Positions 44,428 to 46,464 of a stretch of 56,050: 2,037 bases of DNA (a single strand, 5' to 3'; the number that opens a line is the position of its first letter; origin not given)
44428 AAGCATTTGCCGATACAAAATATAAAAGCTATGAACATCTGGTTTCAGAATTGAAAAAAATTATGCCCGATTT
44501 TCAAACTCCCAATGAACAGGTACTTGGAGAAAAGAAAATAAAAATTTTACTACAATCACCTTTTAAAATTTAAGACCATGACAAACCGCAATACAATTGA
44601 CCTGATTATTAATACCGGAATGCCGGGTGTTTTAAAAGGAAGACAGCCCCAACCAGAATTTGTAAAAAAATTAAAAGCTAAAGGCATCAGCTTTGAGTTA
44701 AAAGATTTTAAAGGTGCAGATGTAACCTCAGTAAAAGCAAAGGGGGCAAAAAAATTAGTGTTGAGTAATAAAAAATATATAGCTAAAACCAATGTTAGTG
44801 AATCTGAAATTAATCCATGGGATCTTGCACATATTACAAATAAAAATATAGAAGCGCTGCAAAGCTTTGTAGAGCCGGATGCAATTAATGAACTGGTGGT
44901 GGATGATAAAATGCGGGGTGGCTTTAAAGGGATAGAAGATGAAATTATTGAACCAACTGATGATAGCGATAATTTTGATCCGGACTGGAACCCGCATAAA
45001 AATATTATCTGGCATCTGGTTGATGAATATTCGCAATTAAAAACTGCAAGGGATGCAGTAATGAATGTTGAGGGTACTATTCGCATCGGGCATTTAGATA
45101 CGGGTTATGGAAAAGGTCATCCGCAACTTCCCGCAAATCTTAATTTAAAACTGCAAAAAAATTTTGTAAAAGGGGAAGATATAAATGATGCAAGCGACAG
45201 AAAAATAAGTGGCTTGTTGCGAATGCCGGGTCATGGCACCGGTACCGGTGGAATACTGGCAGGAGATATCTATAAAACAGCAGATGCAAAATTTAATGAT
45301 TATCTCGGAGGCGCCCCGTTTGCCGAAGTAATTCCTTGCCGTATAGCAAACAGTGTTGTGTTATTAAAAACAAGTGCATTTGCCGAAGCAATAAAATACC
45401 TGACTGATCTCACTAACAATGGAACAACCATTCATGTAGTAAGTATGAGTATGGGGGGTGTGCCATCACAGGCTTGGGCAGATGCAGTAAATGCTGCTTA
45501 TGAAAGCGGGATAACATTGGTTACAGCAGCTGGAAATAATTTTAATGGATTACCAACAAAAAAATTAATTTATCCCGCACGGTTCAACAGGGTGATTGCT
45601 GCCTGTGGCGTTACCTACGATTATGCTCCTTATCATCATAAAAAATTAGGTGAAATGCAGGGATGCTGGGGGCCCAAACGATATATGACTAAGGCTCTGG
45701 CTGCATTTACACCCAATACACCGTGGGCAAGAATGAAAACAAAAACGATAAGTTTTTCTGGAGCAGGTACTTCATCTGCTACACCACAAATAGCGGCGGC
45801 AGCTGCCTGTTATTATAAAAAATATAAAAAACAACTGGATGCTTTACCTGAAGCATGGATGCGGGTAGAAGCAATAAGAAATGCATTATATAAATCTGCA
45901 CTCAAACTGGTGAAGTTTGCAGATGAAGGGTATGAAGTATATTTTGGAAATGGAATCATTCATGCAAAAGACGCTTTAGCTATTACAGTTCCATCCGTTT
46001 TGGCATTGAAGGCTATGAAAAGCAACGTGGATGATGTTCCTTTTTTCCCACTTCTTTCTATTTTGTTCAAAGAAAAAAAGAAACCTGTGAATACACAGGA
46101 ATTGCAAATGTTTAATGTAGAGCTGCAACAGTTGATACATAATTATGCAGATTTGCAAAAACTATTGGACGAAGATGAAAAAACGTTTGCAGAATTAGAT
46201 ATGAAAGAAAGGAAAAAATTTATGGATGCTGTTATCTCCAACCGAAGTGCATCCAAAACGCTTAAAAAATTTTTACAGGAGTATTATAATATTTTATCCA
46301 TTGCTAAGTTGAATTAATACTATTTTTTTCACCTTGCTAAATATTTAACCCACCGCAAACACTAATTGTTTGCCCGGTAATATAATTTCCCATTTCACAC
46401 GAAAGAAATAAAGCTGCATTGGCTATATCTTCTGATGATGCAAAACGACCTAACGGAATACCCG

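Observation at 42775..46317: Operon of three mechanistically unrelated cytoplasmic proteases (papain-like C1, caspase-like C14, subtilisin-like S8): candidate proteolytic-cascade or cell-death/defence module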

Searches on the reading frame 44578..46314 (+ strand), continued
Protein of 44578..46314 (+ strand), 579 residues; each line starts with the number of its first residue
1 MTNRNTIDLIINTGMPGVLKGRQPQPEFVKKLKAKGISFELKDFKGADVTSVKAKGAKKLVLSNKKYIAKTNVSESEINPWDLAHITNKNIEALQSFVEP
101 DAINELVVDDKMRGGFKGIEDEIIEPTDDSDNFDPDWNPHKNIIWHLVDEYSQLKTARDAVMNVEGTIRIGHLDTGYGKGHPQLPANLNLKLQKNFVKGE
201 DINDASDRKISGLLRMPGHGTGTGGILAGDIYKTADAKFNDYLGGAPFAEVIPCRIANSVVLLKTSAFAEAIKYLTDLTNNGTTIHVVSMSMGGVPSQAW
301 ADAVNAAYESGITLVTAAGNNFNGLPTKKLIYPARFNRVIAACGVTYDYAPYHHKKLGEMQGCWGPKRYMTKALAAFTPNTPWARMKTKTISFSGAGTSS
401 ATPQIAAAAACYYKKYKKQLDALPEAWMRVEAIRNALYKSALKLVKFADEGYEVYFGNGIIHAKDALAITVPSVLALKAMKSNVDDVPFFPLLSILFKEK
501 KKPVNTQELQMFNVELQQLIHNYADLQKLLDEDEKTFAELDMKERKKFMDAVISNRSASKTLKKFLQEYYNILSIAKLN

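Call 47: predict_structure(alignment_id=A2)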
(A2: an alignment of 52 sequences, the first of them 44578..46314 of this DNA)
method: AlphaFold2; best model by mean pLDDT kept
length: 579 residues; sequences in the alignment: 52
mean_pLDDT: 80.8   pTM: 0.87
mean pLDDT of the five models: 80.8, 80.8, 78.8, 77.9, 77.2
residues with pLDDT >= 90: 234; 70-90: 206; 50-70: 87; < 50: 52
segments of 3 or more residues with pLDDT < 50: 1-3, 19-22, 50-62, 107-120, 122-130, 324-330
pLDDT, mean of each block of 10 residues (from residue 1): 68 66 69 87 66 39 73 89 92 86 57 39 47 67 83 96 95 91 92 90 87 64 91 86 95 87 78 94 95 79 94 85 49 78 87 65 72 85 74 70 96 98 98 98 91 89 98 97 81 54 70 89 85 85 94 94 92 74
secondary structure, 60 per line:
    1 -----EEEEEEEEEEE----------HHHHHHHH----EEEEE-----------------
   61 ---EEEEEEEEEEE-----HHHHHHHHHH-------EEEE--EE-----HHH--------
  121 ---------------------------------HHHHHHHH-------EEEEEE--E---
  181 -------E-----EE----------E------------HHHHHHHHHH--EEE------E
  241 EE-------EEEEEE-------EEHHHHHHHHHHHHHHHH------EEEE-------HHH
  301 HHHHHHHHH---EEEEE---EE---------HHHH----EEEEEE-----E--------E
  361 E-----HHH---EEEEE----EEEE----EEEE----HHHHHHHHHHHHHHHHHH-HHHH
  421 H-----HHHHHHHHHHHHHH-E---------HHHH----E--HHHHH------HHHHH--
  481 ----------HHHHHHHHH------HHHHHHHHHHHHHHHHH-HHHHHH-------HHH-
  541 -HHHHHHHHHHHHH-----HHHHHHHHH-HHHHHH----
elements in order: E6-16 H27-34 E39-43 E64-74 H80-89 E97-100 H154-161 E169-174 H219-228 E231-233 E240-242 E250-255 H265-280 E287-290 H298-309 E313-317 H332-335 E340-345 E373-377 E382-385 E390-393 H398-415 H417-421 H427-440 H452-455 H463-467 H474-478 H491-499 H506-522 H524-529 H542-554 H560-568 H570-575

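Call 49: fold_search(model_id=the predicted structure, library=pdb)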
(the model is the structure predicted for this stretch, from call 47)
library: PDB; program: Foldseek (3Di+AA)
matches with E <= 10: 587; with E <= 0.001: 285
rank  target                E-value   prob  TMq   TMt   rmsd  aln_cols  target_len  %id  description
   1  1cse_E                2.3e-15  1.00  0.40  0.80   4.0       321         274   26  THE HIGH-RESOLUTION X-RAY CRYSTAL STRUCTURE OF THE COMPLEX FORMED BETWEEN SUBTILISIN CARLSBERG AND EGLIN C, AN ELASTAS (released 1988-07-16)
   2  5arb                  2.3e-15  1.00  0.38  0.78   3.8       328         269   24  Cooperative bio-metallic selectivity in a tailored protease enables creation of a C-C cross-coupling Heckase (released 2016-09-14)
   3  1mpt                  4.2e-15  1.00  0.40  0.81   3.7       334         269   24  CRYSTAL STRUCTURE OF A NEW ALKALINE SERINE PROTEASE (M-PROTEASE) FROM BACILLUS SP. KSM-K16 (released 1994-06-22)
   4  3qtl_B                4.2e-15  1.00  0.39  0.78   4.4       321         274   25  Structural Basis for Dual-inhibition Mechanism of a Non-classical Kazal-type Serine Protease Inhibitor from Horseshoe  (released 2011-06-01)
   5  1c3l                  4.5e-15  1.00  0.40  0.80   4.3       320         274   26  SUBTILISIN-CARLSBERG COMPLEXED WITH XENON (8 BAR) (released 1999-08-04)
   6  1c9j                  6.2e-15  1.00  0.40  0.82   3.5       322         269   25  BACILLUS LENTUS SUBTILISIN K27R/N87S/V104Y/N123S/T274A VARIANT (released 1999-10-06)
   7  1bh6                  7.7e-15  1.00  0.40  0.80   3.8       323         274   27  SUBTILISIN DY IN COMPLEX WITH THE SYNTHETIC INHIBITOR N-BENZYLOXYCARBONYL-ALA-PRO-PHE-CHLOROMETHYL KETONE (released 1998-11-04)
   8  1iav                  9.0e-15  1.00  0.39  0.81   3.6       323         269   24  STRUCTURE ON NATIVE (ASN 87) SUBTILISIN FROM BACILLUS LENTUS (released 2001-04-18)
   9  6dwq                  9.0e-15  1.00  0.39  0.79   4.4       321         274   26  Subtilisin serine protease modified with the protease inhibitor cyanobenzylsulfonylfluoride (released 2019-07-03)
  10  1ndu                  1.2e-14  1.00  0.39  0.81   3.8       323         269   24  Bacillus lentus subtilisin variant S101G/V104N (released 2004-04-06)
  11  3whi_A                1.4e-14  1.00  0.47  0.74   5.9       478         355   18  Crystal structure of unautoprocessed form of IS1-inserted Pro-subtilisin E (released 2013-12-25)
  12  3whi_B                1.8e-14  1.00  0.49  0.76   5.3       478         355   18  Crystal structure of unautoprocessed form of IS1-inserted Pro-subtilisin E (released 2013-12-25)
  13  1sel_A                1.9e-14  1.00  0.40  0.81   3.9       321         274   26  CRYSTAL STRUCTURE OF SELENOSUBTILISIN AT 2.0-ANGSTROMS RESOLUTION (released 1993-10-31)
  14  1c9m                  2.3e-14  1.00  0.40  0.82   3.5       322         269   24  BACILLUS LENTUS SUBTILSIN (SER 87) N76D/S103A/V104I (released 1999-10-06)
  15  1ubn                  2.3e-14  1.00  0.40  0.81   4.0       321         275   22  SELENOSUBTILISIN BPN (released 1999-06-08)
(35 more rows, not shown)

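Call 51: search_solved_structures(query=L052:11600-13564:+, max_evalue=1)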
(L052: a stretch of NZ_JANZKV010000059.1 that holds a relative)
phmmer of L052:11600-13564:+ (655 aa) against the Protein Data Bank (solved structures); distinct sequences matched with E-value up to 1: 0.

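Call 68: find_related_loci(query=A1, collection=viral_contigs, flank=6000)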
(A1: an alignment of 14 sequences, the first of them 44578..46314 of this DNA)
Query A1 (579 aa) in viral_contigs; peptide patterns used: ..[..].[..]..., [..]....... (x = any residue, [..] = any of these).
21 stretches matched a pattern, but none encodes a relative of the query by tblastn (E <= 1e-3).

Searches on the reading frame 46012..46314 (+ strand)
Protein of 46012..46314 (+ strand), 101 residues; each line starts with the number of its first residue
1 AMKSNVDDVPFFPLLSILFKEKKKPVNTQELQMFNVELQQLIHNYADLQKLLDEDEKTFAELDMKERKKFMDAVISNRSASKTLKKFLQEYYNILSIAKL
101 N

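Call 71: predict_structure(alignment_id=A3)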
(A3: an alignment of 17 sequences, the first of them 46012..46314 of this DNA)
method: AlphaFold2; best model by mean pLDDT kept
length: 101 residues; sequences in the alignment: 17
mean_pLDDT: 77.7   pTM: 0.70
mean pLDDT of the five models: 77.7, 76.8, 76.1, 75.3, 74.8
residues with pLDDT >= 90: 42; 70-90: 31; 50-70: 13; < 50: 15
segments of 3 or more residues with pLDDT < 50: 1-11, 20-23
pLDDT, mean of each block of 10 residues (from residue 1): 37 53 63 88 91 84 92 95 93 84 58
secondary structure, 60 per line:
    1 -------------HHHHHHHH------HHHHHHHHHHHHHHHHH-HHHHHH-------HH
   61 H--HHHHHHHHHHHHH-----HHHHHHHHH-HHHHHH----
elements in order: H14-21 H28-44 H46-51 H64-76 H82-90 H92-97

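Call 73: fold_search(model_id=the predicted structure, library=pdb)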
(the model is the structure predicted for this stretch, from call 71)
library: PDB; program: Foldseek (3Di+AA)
matches with E <= 10: 22; with E <= 0.001: 0
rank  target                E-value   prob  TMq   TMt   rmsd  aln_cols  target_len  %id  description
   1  2a3v_A                2.5e+00  0.18  0.37  0.17   5.2        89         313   13  Structural basis for broad DNA-specificity in integron recombination (released 2006-05-02)
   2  2a3v_C                2.7e+00  0.16  0.37  0.17   5.2        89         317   13  Structural basis for broad DNA-specificity in integron recombination (released 2006-05-02)
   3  6rd4_P                2.7e+00  0.14  0.31  0.20   6.3        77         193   18  CryoEM structure of Polytomella F-ATP synthase, Full dimer, composite map (released 2019-07-03)
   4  1cpc_A                4.7e+00  0.06  0.26  0.18   9.9        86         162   10  ISOLATION, CRYSTALLIZATION, CRYSTAL STRUCTURE ANALYSIS AND REFINEMENT OF CONSTITUTIVE C-PHYCOCYANIN FROM THE CHROMATIC (released 1993-01-15)
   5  7xys_A                5.0e+00  0.12  0.34  0.16  11.1        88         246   17  Crystal structure of ZER1 bound to SFLH degron (released 2022-12-21)
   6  7ep4_B                5.6e+00  0.12  0.34  0.16  11.2        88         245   17  Crystal structure of ZER1 bound to GFLH degron (released 2021-07-14)
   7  8qwe_A                5.6e+00  0.04  0.23  0.03  16.8        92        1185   17  Ternary complex of ReChb - crRNA - target dsDNA (released 2024-10-02)
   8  6yxj_B                5.9e+00  0.14  0.31  0.15   7.5        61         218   21  Crystal structure of SARS-CoV macrodomain II in complex with human Paip1 (released 2021-03-17)
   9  3ut7                  6.2e+00  0.04  0.26  0.22  11.0       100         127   17  Structural view of a non Pfam singleton and crystal packing analysis (released 2012-03-28)
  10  7xyt_A                6.9e+00  0.10  0.34  0.16  11.2        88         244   17  Crystal structure of ZER1 bound to AFLH degron (released 2022-12-28)
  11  7xyt_C                6.9e+00  0.09  0.34  0.16  11.1        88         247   17  Crystal structure of ZER1 bound to AFLH degron (released 2022-12-28)
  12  4kud_G                6.9e+00  0.06  0.26  0.25   8.4        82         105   11  Crystal structure of N-terminal acetylated Sir3 BAH domain D205N mutant in complex with yeast nucleosome core particle (released 2013-08-07)
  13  3ihe                  7.3e+00  0.02  0.23  0.18  10.6       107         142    9  Crystal structure of mouse Bcl-xl mutant (F105A) at pH 6.0 (released 2010-04-14)
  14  9h90_D                7.7e+00  0.10  0.30  0.30  12.1        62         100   16  Cryo-EM structure of the Vibrio natrigens 30S ribosomal subunit in complex with spectinomycin. (released 2025-05-21)
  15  4f7r_B                7.7e+00  0.04  0.27  0.15  14.3        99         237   16  Crystal structure of 14-3-3 protein from Giardia intestinalis (released 2013-05-22)
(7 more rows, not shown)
